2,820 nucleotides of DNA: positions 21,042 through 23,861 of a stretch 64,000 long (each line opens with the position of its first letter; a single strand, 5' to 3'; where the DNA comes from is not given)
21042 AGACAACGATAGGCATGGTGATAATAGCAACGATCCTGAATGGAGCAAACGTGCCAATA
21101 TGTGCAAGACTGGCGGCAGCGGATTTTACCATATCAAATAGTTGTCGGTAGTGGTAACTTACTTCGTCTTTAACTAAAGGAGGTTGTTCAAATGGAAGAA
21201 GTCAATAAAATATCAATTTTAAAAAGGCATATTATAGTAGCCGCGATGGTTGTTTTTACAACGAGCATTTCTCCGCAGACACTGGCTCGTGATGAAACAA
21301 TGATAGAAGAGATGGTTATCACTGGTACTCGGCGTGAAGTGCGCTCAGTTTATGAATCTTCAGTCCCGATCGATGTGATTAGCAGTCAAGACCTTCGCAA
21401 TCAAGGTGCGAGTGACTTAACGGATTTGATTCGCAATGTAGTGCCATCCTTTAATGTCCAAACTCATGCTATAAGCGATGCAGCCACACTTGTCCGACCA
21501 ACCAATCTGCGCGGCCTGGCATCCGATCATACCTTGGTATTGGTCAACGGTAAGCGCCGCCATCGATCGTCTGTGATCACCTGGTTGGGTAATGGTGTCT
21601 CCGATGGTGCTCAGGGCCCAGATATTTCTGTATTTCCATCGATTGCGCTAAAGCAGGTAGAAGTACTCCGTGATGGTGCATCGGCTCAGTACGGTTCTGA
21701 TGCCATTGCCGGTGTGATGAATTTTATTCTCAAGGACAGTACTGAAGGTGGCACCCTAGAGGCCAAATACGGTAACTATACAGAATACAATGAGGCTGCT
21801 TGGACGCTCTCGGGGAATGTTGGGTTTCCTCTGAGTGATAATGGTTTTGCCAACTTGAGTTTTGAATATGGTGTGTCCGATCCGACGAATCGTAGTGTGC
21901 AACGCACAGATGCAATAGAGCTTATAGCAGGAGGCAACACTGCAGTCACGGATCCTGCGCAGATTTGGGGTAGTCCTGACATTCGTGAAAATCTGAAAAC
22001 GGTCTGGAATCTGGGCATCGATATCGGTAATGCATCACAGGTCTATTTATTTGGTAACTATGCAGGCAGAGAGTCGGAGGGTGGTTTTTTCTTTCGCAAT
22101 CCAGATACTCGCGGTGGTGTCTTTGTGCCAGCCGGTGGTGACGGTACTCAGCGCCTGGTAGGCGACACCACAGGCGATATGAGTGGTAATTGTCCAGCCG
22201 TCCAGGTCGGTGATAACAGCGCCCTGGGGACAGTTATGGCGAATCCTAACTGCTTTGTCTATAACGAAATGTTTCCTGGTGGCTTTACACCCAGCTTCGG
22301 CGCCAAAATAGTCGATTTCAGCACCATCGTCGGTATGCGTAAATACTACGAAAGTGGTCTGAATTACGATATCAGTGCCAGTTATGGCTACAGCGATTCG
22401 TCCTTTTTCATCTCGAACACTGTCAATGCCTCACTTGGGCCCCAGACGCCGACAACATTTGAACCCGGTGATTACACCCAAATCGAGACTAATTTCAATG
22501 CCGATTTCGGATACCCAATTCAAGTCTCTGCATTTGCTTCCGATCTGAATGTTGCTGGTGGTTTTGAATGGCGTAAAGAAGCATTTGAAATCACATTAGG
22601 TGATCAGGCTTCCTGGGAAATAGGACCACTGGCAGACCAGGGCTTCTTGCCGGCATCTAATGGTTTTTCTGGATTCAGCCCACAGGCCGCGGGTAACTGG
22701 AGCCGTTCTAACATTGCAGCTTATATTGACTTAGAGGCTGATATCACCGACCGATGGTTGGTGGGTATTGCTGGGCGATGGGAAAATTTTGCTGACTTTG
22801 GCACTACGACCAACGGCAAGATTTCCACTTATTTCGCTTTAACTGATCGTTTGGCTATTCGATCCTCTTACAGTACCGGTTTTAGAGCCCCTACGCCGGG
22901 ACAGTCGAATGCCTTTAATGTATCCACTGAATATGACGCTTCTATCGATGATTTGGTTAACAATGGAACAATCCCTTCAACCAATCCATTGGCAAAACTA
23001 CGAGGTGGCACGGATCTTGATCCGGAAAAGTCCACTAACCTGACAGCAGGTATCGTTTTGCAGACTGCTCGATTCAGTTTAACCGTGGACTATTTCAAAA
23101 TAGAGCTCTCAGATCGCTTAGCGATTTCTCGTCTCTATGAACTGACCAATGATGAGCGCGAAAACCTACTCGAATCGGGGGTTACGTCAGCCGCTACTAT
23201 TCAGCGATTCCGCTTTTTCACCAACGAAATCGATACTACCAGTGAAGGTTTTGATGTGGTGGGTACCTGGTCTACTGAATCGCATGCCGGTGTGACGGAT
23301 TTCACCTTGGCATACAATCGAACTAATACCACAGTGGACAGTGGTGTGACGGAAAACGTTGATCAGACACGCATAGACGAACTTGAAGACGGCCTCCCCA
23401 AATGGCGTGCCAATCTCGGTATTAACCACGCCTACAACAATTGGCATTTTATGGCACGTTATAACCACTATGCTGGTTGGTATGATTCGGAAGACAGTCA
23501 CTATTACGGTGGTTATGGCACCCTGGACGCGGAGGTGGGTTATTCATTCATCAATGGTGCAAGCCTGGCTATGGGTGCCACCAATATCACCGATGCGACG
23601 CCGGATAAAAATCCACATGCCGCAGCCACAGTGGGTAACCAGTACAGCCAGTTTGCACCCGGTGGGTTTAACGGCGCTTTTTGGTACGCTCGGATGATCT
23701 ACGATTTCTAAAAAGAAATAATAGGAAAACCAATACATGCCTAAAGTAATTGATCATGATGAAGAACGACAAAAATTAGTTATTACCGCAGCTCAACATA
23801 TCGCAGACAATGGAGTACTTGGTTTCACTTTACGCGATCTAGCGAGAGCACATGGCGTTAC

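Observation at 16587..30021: A 13.4 kb non-phage cargo island between the endolysin and the early genes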

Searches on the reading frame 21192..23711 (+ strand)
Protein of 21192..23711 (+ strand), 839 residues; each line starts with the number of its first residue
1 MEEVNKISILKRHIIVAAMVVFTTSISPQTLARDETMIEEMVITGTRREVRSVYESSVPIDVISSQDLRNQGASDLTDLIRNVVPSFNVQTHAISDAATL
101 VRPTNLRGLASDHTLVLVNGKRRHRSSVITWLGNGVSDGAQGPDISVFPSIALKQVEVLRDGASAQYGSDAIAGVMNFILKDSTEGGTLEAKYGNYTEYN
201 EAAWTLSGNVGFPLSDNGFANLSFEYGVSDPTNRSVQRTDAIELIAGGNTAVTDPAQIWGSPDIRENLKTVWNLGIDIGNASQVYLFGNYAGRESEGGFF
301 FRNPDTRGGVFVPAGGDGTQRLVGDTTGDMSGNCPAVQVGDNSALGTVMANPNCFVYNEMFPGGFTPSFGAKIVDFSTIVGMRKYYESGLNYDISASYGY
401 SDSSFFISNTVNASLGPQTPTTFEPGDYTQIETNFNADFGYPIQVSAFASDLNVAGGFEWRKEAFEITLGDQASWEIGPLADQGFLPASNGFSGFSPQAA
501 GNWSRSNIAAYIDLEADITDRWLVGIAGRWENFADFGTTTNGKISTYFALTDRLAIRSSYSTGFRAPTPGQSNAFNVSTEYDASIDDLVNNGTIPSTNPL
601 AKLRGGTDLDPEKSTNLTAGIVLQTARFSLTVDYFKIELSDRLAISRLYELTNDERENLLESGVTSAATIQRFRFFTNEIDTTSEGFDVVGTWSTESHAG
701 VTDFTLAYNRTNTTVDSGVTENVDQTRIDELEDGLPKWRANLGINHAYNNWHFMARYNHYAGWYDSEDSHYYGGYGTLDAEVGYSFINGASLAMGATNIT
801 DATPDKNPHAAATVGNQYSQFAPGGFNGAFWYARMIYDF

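Call 4: search_protein_families(library=pfam, proteins=[window:21192-23711:+], max_evalue=0.01)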
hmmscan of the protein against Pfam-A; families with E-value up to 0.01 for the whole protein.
window:21192-23711:+ (839 aa): 2 families
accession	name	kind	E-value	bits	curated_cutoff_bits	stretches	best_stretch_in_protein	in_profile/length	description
PF00593.30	TonB_dep_Rec_b-barrel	-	5.1e-33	116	27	1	386-799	71-436/436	TonB dependent receptor-like, beta-barrel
PF07715.20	Plug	-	4.2e-20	72.7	23.9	1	54-175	3-107/107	TonB-dependent Receptor Plug Domain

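Call 22: find_homologous_proteins(query=window:21192-23711:+)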
Query window:21192-23711:+ (839 aa): 8000 proteins with E <= 0.001 among 8000 candidates; the best 120 are listed.
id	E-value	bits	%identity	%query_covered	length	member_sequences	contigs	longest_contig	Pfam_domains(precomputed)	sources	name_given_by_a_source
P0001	0.0e+0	1909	100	100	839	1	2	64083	PF07715.21,PF00593.31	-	-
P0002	0.0e+0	1632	84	100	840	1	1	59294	PF07715.21,PF00593.31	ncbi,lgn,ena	-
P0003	0.0e+0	1551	80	99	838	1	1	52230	PF07715.21,PF00593.31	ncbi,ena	-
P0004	0.0e+0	1508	78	99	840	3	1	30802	PF07715.21,PF00593.31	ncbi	-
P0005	0.0e+0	1499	78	99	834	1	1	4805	PF07715.21,PF00593.31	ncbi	-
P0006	0.0e+0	1420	75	97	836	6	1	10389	PF07715.21,PF00593.31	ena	-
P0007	0.0e+0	1384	72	99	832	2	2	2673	PF07715.21,PF00593.31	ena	-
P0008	0.0e+0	1355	70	99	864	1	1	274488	PF07715.21,PF00593.31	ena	-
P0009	0.0e+0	1302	67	100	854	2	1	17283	PF07715.21,PF00593.31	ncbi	-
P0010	0.0e+0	1290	68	99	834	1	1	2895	PF07715.21,PF00593.31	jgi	-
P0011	0.0e+0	1257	66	99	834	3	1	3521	PF07715.21,PF00593.31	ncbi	-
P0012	0.0e+0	1248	66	97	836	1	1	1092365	PF07715.21,PF00593.31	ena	-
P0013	0.0e+0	1205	63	99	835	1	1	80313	PF07715.21,PF00593.31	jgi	jgi:iron complex outermembrane receptor protein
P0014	0.0e+0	1203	65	98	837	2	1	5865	PF07715.21,PF00593.31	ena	-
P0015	0.0e+0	1195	64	98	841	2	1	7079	PF07715.21,PF00593.31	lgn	-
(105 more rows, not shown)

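Call 24: find_encoding_contigs(protein=P0002, flank=10000, max_places=3)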
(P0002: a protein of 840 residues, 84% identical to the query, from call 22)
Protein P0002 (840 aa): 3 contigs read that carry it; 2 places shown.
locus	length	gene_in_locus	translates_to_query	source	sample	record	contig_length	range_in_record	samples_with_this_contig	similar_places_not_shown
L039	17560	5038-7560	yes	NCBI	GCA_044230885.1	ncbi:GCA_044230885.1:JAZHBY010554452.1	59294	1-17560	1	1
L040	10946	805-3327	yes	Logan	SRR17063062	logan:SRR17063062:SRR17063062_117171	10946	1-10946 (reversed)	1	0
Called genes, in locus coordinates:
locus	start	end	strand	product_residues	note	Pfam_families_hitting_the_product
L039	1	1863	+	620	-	?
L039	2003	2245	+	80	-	-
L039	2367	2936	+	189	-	PF13505:OMP_b-brl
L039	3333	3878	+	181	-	-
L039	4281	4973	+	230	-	-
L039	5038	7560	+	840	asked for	PF07715:Plug, PF00593:TonB_dep_Rec_b-barrel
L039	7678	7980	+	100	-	-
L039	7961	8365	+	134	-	-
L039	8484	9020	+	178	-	-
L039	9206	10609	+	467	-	-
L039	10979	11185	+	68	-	-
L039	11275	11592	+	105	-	PF13992:YecR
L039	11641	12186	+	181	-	-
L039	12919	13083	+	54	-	PF02599:CsrA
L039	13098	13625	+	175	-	-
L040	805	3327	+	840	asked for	PF07715:Plug, PF00593:TonB_dep_Rec_b-barrel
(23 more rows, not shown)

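Call 25: find_encoding_contigs(protein=P0003, flank=10000, max_places=3)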
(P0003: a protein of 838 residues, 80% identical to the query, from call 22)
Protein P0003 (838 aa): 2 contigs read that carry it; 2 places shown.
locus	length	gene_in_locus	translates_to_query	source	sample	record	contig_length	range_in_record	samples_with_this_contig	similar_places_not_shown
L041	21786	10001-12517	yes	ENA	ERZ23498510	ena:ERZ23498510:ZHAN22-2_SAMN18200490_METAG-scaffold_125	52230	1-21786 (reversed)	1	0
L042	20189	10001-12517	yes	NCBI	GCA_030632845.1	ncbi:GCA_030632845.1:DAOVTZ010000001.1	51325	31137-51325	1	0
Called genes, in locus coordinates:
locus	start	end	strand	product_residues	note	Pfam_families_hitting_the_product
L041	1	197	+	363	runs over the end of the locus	PF21683:GpP-like_1st, PF22255:Gp44-like_2nd, PF21929:GpP_4th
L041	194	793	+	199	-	-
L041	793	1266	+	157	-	PF07409:GP46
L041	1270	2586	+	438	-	PF26078:Baseplate_J_M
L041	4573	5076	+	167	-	-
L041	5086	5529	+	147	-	-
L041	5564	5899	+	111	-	PF13539:Peptidase_M15_4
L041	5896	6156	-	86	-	-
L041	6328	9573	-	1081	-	PF13946:DUF4214, PF00028:Cadherin, PF00353:HemolysinCabind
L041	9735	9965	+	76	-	PF00196:GerE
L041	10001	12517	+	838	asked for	PF07715:Plug, PF00593:TonB_dep_Rec_b-barrel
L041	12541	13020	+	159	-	-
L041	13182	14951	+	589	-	PF00353:HemolysinCabind (faint)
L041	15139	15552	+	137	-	PF14478:DUF4430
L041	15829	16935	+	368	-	PF01400:Astacin (weak), PF13946:DUF4214 (weak)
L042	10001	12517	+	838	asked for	PF07715:Plug, PF00593:TonB_dep_Rec_b-barrel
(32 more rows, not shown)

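Call 26: find_encoding_contigs(protein=P0001, flank=10000, max_places=4)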
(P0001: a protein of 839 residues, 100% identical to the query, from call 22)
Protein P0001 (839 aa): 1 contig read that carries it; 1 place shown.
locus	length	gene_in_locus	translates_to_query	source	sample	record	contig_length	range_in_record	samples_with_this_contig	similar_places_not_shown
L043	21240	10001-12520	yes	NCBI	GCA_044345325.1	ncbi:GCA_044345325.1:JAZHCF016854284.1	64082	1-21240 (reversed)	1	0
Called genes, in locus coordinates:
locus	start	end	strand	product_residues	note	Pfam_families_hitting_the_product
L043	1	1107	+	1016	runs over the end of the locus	PF07409:GP46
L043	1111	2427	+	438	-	PF26078:Baseplate_J_M (weak)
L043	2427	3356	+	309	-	PF10076:Phage_Mu_Gp48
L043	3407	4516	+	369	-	-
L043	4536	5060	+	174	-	-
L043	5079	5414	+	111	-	PF13539:Peptidase_M15_4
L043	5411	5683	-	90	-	-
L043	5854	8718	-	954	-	PF13946:DUF4214, PF00028:Cadherin, PF00353:HemolysinCabind (faint)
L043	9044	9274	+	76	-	PF00196:GerE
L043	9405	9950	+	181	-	-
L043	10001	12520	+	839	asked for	PF07715:Plug, PF00593:TonB_dep_Rec_b-barrel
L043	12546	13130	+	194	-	PF00440:TetR_N (weak)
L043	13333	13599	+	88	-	PF01527:HTH_Tnp_1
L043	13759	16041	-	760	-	PF13946:DUF4214 (weak)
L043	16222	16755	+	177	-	PF13505:OMP_b-brl, PF01389:OmpA_membrane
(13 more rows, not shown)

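Call 38: find_encoding_contigs(protein=P0004, flank=10000, max_places=2)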
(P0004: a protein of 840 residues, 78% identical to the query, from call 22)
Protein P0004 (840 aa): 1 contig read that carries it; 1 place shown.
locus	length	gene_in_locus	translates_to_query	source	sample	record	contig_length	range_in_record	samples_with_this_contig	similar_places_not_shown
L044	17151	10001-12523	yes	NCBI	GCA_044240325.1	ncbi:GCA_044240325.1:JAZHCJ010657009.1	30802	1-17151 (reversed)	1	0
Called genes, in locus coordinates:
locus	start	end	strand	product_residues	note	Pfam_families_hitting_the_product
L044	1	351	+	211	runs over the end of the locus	-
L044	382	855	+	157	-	PF07409:GP46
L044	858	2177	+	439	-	PF26079:Baseplate_J_C (faint), PF26078:Baseplate_J_M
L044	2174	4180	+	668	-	PF10076:Phage_Mu_Gp48, PF00415:RCC1, PF25390:WD40_RLD, PF00415:RCC1, PF13540:RCC1_2, PF00415:RCC1, PF13540:RCC1_2, PF25390:WD40_RLD, +2 more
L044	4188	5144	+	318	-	-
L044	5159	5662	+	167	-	-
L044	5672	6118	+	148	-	-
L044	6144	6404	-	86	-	-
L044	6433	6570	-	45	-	-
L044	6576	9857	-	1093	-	PF13946:DUF4214, PF00028:Cadherin, PF00353:HemolysinCabind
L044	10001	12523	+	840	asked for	PF07715:Plug, PF00593:TonB_dep_Rec_b-barrel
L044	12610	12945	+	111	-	PF13992:YecR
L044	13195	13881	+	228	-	PF13505:OMP_b-brl (weak)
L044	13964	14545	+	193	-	PF00440:TetR_N, PF13977:TetR_C_6 (weak)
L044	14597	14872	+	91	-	PF01527:HTH_Tnp_1 (weak)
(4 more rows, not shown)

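Call 39: find_encoding_contigs(protein=P0008, flank=10000, max_places=2)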
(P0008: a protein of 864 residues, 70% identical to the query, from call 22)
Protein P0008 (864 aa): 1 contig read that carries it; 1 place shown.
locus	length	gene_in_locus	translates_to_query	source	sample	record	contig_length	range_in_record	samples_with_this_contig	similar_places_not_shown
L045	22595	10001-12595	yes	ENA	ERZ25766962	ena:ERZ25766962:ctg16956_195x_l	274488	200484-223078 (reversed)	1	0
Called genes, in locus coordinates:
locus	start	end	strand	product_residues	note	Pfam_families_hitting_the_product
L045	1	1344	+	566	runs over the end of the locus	PF00437:T2SSE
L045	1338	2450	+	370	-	-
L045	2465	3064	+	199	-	PF07963:N_methyl (weak)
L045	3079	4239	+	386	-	-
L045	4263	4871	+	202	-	-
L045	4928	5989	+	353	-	PF13946:DUF4214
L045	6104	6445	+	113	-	-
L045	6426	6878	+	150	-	-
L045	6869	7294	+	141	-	PF02599:CsrA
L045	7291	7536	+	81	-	PF20661:SutA-RBD (weak)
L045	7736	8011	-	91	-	PF21716:dnstrm_HI1420, PF13443:HTH_26, PF01381:HTH_3, PF13560:HTH_31 (weak)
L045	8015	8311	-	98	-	PF05973:Gp49 (weak)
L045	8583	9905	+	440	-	PF13384:HTH_23, PF13518:HTH_28, PF13551:HTH_29, PF13565:HTH_32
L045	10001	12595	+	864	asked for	PF07715:Plug, PF00593:TonB_dep_Rec_b-barrel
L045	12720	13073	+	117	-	-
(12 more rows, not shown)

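Call 40: find_encoding_contigs(protein=P0012, flank=10000, max_places=2)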
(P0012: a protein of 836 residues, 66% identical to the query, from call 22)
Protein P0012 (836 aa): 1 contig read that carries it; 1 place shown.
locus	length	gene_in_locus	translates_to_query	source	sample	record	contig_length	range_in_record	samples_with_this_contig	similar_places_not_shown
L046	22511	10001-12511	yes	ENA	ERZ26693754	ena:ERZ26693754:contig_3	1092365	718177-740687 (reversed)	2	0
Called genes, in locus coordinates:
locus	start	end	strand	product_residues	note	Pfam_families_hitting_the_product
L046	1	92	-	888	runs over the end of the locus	PF28598:PDH_E1_N, PF00456:Transketolase_N, PF17831:PDH_E1_M, PF22613:Transketolase_C_1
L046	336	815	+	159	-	PF13650:Asp_protease_2, PF13975:gag-asp_proteas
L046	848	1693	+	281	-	PF02749:QRPTase_N, PF01729:QRPTase_C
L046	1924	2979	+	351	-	PF02568:ThiI, PF03054:tRNA_Me_trans, PF18297:NFACT-R_2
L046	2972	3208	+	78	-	PF01206:TusA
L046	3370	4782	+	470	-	PF03951:Gln-synt_N, PF00120:Gln-synt_C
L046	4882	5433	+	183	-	PF13511:DUF4124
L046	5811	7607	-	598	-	-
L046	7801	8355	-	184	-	-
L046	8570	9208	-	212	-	PF13701:DDE_Tnp_1_4, PF01609:DDE_Tnp_1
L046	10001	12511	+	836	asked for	PF07715:Plug, PF00593:TonB_dep_Rec_b-barrel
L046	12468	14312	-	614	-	PF00795:CN_hydrolase, PF02540:NAD_synthase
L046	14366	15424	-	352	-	PF02628:COX15-CtaA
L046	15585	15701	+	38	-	-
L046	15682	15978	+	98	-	-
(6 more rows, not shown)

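Call 41: search_dna_similar(query=window:21192-23711:+, collection=phages, mode=protein, max_rows=15)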
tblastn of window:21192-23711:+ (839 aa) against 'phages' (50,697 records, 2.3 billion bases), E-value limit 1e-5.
Records with a match: 26; places in all: 26; records where one place covers at least 80% of the query: 3.
Best place of each record, by identity: <60% 26.
By first word of the organism name: Acinetobacter 11; Bacteriophage 7; Salmonella 7; Escherichia 1.
By host as written in the record: - 17; Salmonella enterica subsp. enterica serovar Kentucky 4; Homo sapiens 3; Acinetobacter baumannii Ab105 1; Escherichia coli O157:H7 ATCC 43895 1.
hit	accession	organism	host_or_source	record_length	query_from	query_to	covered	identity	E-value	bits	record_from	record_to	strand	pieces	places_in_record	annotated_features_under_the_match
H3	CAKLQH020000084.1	Acinetobacter phage MD-2021a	not known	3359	1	839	100%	27.6%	3e-88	308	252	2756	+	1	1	ireA: iron-regulated outer membrane virulence protein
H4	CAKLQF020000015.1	Acinetobacter phage MD-2021a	not known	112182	1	839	100%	27.6%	1e-86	308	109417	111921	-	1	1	ireA: iron-regulated outer membrane virulence protein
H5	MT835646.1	Bacteriophage sp.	human fecal samples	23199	40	839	95%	28.0%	2e-63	238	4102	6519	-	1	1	record has no annotation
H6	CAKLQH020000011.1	Acinetobacter phage MD-2021a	not known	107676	8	839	63%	27.9%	2e-15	171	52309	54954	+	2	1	cirA_1: catecholate siderophore receptor CirA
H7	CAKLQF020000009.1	Acinetobacter phage MD-2021a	not known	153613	8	839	63%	27.9%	2e-15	171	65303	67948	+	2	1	cirA_1: catecholate siderophore receptor CirA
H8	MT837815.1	Bacteriophage sp.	human fecal samples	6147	2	266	32%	24.5%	9e-6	56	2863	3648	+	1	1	record has no annotation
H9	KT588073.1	Acinetobacter phage Ab105-3phi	Acinetobacter baumannii Ab105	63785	11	228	26%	29.0%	4e-10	70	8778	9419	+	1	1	hypothetical protein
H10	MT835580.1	Bacteriophage sp.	human fecal samples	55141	26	198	21%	36.1%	3e-14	84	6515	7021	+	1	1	record has no annotation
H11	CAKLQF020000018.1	Acinetobacter phage MD-2021a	not known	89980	29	228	24%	30.6%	2e-10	71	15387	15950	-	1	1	btuB_2: vitamin B12/cobalamin outer membrane transporter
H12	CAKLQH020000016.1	Acinetobacter phage MD-2021a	not known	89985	29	228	24%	30.6%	2e-10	71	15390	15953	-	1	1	btuB_2: vitamin B12/cobalamin outer membrane transporter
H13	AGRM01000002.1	Salmonella enterica subsp. houtenae str. ATCC BAA-1581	Homo sapiens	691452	39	215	21%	31.9%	8e-8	62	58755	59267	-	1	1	TonB-dependent siderophore receptor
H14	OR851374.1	Salmonella phage S.Kent 1-2-1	Salmonella enterica subsp. enterica ...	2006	39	215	21%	31.9%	6e-8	62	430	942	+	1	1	record has no annotation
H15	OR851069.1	Salmonella phage S.Kent 1-2-1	Salmonella enterica subsp. enterica ...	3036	14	200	22%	28.9%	3e-8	64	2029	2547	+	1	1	record has no annotation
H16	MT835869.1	Bacteriophage sp.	human fecal samples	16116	35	201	20%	32.0%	1e-10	71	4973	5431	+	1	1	record has no annotation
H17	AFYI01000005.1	Salmonella enterica subsp. enterica serovar Infantis str. ...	Homo sapiens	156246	14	195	22%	29.0%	2e-8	64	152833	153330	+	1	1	TonB-dependent vitamin B12 receptor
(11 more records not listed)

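Call 47: find_related_loci(query=window:21192-23711:+, collection=genome_contigs, flank=10000)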
Query window:21192-23711:+ (839 aa) in genome_contigs; peptide patterns used: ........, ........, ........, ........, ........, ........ (x = any residue, [..] = any of these).
28 stretches matched a pattern; 5 encode a relative of the query (tblastn E <= 1e-3); 5 distinct loci.
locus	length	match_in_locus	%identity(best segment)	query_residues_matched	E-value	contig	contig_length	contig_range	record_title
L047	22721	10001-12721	44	4-839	0e+0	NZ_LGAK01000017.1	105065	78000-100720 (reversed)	Marinagarivorans algicola strain Z1 contig17, whole genome shotgun sequence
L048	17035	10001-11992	30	16-649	6e-17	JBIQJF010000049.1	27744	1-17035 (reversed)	MAG: Opitutales bacterium isolate mag.19f NODE_2269_length_27744, whole genome shotgun sequence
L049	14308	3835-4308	33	32-194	8e-17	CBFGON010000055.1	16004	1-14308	MAG TPA_asm: uncultured Qipengyuania sp. isolate SRR29873478_metabat2_14 genome assembly, contig: ERZ27315270.292, whole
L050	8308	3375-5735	30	39-752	2e-16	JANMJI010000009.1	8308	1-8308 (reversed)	MAG: Betaproteobacteria bacterium isolate OTE_64_metabat_458 OTE_64_k141_3811209, whole genome shotgun sequence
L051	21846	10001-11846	30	39-644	7e-16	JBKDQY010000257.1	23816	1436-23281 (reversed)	MAG: Betaproteobacteria bacterium isolate samp_2153_semibin_61 samp_2153_2460717, whole genome shotgun sequence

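Call 50: search_protein_families(library=phrogs, proteins=[window:21192-23711:+], max_evalue=0.001)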
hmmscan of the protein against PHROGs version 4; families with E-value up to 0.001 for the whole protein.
window:21192-23711:+ (839 aa): 1 family
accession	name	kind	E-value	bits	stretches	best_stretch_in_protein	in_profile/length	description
phrog_5687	-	unknown function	6e-25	88.8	2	22-184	17-165/760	-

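Call 51: search_protein_families(library=ncbifam, proteins=[window:21192-23711:+], max_evalue=0.001)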
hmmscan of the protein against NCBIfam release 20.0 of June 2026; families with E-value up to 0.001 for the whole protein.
window:21192-23711:+ (839 aa): 15 families
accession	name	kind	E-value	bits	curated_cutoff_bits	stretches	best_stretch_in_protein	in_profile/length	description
NF010051.0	PRK13528.1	subfamily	1.1e-23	83.4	583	2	16-202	10-194/727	FepA family TonB-dependent siderophore receptor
NF010048.1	PRK13524.1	subfamily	3.9e-23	81.8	493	2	30-198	32-194/744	FepA family TonB-dependent siderophore receptor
NF010010.0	PRK13483.1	equivalog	1.6e-21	76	927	1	15-183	8-165/660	ligand-gated channel protein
TIGR01786.1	TonB-hemlactrns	subfamily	2.3e-19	69.2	323.75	2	435-802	333-684/719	TonB-dependent hemoglobin/transferrin/lactoferrin family receptor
TIGR01779.1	TonB-B12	equivalog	3.3e-19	68.9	599.7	2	13-226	4-196/614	TonB-dependent vitamin B12 receptor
TIGR01785.1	TonB-hemin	subfamily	1.2e-18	67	316.85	2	39-182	2-130/677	TonB-dependent heme/hemoglobin receptor family protein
NF010038.0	PRK13513.1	equivalog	1.8e-16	59.8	942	1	17-184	13-168/659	ligand-gated channel protein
NF010011.0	PRK13484.1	equivalog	2.3e-16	59.2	1197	1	12-184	4-162/682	IreA family TonB-dependent siderophore receptor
NF007926.1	PRK10641.1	equivalog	2.7e-16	59.3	836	1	11-202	3-177/617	TonB-dependent vitamin B12 receptor BtuB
NF010012.0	PRK13486.1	equivalog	6.9e-16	57.7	924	1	16-186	6-163/696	TonB-dependent receptor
NF050067.1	TonBEntbctnRecCfrA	equivalog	1e-15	57.1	1200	2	19-185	7-162/698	TonB-dependent ferric enterobactin receptor CfrA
NF007478.2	PRK10064.1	equivalog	1.6e-13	49.8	745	1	22-182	15-159/663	catecholate siderophore receptor CirA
NF053590.1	TonB_dep_TOL0244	equivalog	1e-07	31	645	1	39-198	11-159/604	TOL_0244 family TonB-dependent receptor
TIGR01776.1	TonB-tbp-lbp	subfamily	1.1e-07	30.2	468.8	1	547-748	649-830/946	lactoferrin/transferrin family TonB-dependent receptor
NF049946.1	TonB_dep_CU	exception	3.6e-05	22.3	700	0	146-211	136-199/683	TonB-dependent receptor, CU motif-type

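Call 74: find_encoding_contigs(protein=P0006, flank=10000, max_places=2)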
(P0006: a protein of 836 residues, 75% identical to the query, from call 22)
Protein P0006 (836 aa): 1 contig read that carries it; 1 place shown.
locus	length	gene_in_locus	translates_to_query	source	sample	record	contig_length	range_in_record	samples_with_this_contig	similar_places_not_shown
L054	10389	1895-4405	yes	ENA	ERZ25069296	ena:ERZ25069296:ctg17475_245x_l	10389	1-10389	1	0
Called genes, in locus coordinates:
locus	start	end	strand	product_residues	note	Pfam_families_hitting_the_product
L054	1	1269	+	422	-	?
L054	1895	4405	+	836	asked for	PF07715:Plug, PF00593:TonB_dep_Rec_b-barrel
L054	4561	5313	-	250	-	PF00106:adh_short, PF08659:KR, PF13561:adh_short_C2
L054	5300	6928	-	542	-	PF00501:AMP-binding, PF13193:AMP-binding_C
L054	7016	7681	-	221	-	PF12762:DDE_Tnp_IS1595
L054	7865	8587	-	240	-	PF00106:adh_short, PF08659:KR, PF13561:adh_short_C2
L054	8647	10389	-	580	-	?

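Call 75: find_encoding_contigs(protein=P0009, flank=10000, max_places=2)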
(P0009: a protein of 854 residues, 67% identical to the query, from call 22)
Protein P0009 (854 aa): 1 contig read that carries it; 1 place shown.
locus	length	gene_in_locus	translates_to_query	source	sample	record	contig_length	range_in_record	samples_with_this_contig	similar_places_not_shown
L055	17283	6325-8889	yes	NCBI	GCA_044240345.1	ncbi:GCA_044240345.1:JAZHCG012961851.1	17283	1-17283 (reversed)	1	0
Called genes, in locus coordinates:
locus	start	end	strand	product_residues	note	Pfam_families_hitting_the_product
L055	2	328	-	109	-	?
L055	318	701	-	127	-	PF01807:Zn_ribbon_DnaG (faint)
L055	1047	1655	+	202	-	PF01381:HTH_3 (weak), PF13443:HTH_26 (weak)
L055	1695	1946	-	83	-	PF20661:SutA-RBD (faint)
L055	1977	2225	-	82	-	-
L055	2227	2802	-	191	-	PF01656:CbiA, PF13614:AAA_31 (weak)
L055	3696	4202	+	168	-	PF13505:OMP_b-brl, PF01389:OmpA_membrane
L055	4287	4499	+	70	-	-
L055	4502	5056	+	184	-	PF04352:ProQ (weak)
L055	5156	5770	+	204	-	-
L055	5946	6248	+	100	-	-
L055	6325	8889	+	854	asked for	PF07715:Plug, PF00593:TonB_dep_Rec_b-barrel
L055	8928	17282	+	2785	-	?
